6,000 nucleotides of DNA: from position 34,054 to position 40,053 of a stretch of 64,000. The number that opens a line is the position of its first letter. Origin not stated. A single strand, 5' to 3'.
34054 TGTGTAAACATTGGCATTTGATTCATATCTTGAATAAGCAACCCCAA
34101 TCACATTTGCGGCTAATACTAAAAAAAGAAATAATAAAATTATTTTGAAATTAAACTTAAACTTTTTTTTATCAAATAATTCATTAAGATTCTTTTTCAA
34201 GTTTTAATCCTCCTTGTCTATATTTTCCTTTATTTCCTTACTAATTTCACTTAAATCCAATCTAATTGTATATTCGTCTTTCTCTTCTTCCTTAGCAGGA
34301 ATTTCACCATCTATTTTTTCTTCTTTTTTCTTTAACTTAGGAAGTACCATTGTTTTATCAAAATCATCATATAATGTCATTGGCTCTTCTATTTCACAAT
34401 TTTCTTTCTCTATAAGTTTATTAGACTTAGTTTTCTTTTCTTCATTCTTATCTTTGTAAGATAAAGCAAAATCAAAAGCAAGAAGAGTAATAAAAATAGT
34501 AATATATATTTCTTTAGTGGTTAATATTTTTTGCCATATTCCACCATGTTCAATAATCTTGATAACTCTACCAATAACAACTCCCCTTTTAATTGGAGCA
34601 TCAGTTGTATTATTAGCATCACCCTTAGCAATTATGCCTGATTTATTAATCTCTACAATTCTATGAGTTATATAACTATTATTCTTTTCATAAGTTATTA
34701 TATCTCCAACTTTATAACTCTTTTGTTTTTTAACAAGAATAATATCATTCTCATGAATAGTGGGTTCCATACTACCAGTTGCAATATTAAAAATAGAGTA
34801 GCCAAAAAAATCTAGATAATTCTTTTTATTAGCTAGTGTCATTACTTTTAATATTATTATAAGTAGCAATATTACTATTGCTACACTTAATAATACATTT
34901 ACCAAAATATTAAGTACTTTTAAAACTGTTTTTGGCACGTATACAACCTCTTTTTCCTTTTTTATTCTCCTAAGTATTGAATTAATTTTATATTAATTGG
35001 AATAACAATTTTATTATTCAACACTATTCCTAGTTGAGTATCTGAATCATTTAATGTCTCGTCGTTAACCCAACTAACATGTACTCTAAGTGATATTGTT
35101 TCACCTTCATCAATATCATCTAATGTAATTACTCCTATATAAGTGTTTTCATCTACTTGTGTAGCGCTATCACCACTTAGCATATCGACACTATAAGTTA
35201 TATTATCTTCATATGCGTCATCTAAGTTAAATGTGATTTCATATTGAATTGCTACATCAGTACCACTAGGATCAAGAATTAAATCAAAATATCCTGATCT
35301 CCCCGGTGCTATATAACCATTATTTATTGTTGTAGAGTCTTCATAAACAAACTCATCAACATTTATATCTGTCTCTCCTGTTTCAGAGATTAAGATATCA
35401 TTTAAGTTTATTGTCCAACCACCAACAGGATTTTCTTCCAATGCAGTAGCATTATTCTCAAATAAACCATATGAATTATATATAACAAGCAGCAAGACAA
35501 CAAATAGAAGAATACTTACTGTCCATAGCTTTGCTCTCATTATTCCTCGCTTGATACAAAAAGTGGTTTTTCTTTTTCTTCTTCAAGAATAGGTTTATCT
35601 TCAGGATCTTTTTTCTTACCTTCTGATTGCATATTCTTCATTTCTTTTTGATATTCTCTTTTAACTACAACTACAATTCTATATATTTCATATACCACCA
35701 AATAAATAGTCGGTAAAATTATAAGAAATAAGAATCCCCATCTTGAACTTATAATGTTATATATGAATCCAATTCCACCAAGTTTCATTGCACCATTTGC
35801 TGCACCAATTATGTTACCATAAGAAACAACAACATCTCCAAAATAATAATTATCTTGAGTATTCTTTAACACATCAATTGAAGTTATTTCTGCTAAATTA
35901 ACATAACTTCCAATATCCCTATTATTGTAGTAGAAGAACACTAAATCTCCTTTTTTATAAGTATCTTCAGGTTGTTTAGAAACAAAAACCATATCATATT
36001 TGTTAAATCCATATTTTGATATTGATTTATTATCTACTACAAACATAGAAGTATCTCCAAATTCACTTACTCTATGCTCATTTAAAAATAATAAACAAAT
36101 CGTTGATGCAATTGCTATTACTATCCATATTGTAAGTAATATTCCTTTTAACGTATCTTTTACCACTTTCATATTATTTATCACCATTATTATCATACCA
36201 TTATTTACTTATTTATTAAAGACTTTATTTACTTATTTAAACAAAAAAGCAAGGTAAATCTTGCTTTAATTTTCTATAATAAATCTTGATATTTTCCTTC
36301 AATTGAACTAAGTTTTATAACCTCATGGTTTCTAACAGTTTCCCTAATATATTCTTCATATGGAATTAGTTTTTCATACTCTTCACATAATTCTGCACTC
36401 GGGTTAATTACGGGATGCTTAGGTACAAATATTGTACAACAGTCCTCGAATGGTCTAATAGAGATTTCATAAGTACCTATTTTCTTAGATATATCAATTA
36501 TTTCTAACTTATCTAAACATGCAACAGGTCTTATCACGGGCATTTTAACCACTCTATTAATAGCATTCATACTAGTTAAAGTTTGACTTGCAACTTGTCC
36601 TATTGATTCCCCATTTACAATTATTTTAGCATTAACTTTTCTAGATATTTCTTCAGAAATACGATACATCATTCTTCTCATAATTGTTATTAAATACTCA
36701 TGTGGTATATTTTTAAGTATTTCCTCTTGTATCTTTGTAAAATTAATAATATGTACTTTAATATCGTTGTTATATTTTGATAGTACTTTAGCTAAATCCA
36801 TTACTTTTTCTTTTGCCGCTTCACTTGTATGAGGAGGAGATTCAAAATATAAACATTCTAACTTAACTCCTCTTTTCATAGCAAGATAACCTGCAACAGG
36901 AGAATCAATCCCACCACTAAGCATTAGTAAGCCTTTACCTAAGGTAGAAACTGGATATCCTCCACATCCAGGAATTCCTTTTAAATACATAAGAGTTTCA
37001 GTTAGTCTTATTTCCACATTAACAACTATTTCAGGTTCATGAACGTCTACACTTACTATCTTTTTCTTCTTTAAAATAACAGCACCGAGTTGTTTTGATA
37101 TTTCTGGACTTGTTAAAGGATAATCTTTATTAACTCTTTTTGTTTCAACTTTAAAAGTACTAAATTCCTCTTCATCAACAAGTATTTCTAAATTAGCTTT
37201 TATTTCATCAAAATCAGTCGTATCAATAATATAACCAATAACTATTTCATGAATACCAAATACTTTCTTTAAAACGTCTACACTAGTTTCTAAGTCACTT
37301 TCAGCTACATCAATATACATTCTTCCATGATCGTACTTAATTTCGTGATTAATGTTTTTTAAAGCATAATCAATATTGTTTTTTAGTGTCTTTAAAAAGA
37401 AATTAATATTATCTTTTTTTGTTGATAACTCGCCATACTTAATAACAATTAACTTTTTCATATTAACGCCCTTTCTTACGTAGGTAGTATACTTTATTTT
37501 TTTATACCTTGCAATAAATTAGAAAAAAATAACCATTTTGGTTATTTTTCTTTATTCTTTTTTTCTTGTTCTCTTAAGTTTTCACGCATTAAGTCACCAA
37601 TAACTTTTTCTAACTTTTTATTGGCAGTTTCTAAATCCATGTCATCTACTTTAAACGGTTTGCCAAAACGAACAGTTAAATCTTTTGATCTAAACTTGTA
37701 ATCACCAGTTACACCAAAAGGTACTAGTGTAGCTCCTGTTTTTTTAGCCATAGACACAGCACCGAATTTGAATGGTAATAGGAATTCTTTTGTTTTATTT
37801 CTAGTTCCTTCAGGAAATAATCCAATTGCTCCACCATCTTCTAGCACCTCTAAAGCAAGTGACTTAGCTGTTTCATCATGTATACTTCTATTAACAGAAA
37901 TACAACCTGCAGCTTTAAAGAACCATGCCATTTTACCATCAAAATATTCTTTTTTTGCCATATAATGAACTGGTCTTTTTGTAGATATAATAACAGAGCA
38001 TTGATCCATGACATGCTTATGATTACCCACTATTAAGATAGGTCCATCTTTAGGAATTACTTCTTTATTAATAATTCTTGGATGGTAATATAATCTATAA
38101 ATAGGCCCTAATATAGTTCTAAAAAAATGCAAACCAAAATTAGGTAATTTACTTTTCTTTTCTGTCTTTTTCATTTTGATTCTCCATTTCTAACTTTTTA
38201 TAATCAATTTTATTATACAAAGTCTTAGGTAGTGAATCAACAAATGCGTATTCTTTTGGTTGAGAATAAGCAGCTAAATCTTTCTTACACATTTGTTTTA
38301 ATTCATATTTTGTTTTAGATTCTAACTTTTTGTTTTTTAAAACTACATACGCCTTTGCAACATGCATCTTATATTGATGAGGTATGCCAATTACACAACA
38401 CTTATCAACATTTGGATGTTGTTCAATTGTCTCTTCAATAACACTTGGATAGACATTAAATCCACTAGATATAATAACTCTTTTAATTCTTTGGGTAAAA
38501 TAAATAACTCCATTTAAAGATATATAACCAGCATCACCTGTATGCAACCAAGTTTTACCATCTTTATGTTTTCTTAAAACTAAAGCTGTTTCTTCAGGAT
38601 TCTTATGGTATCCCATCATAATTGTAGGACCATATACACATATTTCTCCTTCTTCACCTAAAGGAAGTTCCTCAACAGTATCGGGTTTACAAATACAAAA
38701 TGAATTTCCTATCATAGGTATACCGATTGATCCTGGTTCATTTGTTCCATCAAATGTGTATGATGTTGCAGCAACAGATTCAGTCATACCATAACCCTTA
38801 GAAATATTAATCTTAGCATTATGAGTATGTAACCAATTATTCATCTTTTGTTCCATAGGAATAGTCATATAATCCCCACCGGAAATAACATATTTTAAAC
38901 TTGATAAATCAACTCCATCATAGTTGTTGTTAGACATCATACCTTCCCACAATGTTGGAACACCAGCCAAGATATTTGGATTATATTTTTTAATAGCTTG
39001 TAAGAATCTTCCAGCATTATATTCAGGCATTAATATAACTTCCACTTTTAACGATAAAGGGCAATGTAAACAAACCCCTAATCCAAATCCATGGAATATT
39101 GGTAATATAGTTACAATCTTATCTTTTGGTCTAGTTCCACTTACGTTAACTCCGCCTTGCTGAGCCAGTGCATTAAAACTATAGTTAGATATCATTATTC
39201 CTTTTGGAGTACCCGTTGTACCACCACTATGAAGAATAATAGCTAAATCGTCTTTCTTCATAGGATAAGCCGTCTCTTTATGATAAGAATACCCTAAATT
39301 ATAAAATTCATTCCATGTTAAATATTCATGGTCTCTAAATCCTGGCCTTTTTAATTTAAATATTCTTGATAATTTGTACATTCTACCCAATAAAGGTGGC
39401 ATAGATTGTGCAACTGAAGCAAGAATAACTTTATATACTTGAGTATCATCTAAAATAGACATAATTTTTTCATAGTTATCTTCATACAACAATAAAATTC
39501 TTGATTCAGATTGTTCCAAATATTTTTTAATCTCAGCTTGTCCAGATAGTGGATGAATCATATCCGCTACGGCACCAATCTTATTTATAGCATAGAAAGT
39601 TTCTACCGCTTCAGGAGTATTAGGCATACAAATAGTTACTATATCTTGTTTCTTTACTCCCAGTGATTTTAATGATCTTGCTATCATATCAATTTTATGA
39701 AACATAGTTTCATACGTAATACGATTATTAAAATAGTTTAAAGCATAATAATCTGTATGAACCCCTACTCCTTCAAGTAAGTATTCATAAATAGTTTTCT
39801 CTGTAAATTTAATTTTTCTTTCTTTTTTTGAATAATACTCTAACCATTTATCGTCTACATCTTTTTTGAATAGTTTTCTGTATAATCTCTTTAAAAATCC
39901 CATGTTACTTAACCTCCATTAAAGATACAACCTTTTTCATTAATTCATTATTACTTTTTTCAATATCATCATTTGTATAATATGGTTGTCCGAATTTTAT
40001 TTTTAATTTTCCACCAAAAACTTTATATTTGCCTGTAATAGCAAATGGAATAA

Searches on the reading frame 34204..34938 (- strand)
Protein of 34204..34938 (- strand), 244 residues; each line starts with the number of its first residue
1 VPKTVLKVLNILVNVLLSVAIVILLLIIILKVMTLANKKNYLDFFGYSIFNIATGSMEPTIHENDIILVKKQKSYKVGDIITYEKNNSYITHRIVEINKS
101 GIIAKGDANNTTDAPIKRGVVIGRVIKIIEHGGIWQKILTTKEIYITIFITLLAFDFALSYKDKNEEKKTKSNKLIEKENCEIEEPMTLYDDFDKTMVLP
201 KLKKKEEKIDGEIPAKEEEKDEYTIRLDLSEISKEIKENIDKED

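Call 22: search_protein_families(library=pfam, proteins=[window:34204-34938:-], max_evalue=0.001)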
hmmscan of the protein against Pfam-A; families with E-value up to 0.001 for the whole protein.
window:34204-34938:- (244 aa): 2 families
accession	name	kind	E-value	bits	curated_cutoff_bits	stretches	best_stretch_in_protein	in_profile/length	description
PF00717.28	Peptidase_S24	-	1.7e-06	28.2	23.3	1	52-102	40-89/116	Peptidase S24-like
PF10502.14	Peptidase_S26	-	6.6e-06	26.6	22.9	1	40-92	16-68/168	Signal peptidase, peptidase S26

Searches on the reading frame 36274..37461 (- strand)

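Call 22: search_protein_families(library=pfam, proteins=[window:36274-37461:-], max_evalue=0.001)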
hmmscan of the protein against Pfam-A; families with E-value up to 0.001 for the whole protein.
window:36274-37461:- (395 aa): 4 families
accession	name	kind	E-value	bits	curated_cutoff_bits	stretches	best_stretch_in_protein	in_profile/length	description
PF02568.20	ThiI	-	1.6e-64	217.6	20.5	1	173-364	2-193/197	Thiamine biosynthesis protein (ThiI)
PF22025.1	ThiI_fer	-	5.1e-19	68.9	25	1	5-73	2-71/72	ThiI ferredoxin-like domain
PF02926.22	THUMP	-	1.1e-15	58.3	20.6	1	82-160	2-83/84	THUMP domain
PF06508.19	QueC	-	0.00032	20.7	22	0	178-251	3-65/210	Queuosine biosynthesis protein QueC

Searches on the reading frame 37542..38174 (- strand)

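Call 22: search_protein_families(library=pfam, proteins=[window:37542-38174:-], max_evalue=0.001)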
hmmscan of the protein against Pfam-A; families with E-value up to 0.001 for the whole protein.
window:37542-38174:- (210 aa): 1 family
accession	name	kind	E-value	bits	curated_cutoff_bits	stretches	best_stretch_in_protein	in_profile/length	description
PF01553.26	Acyltransferase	-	5.4e-25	88.2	23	1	33-155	3-131/132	Acyltransferase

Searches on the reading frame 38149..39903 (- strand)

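Call 22: search_protein_families(library=pfam, proteins=[window:38149-39903:-], max_evalue=0.001)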
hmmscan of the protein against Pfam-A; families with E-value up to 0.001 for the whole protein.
window:38149-39903:- (584 aa): 2 families
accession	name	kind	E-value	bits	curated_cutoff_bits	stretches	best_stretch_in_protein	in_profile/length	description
PF00501.34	AMP-binding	-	7.6e-76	255.8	29.9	1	49-433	8-384/384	AMP-binding enzyme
PF13193.12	AMP-binding_C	-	5.1e-18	66.2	24.5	1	489-561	2-72/76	AMP-binding enzyme C-terminal domain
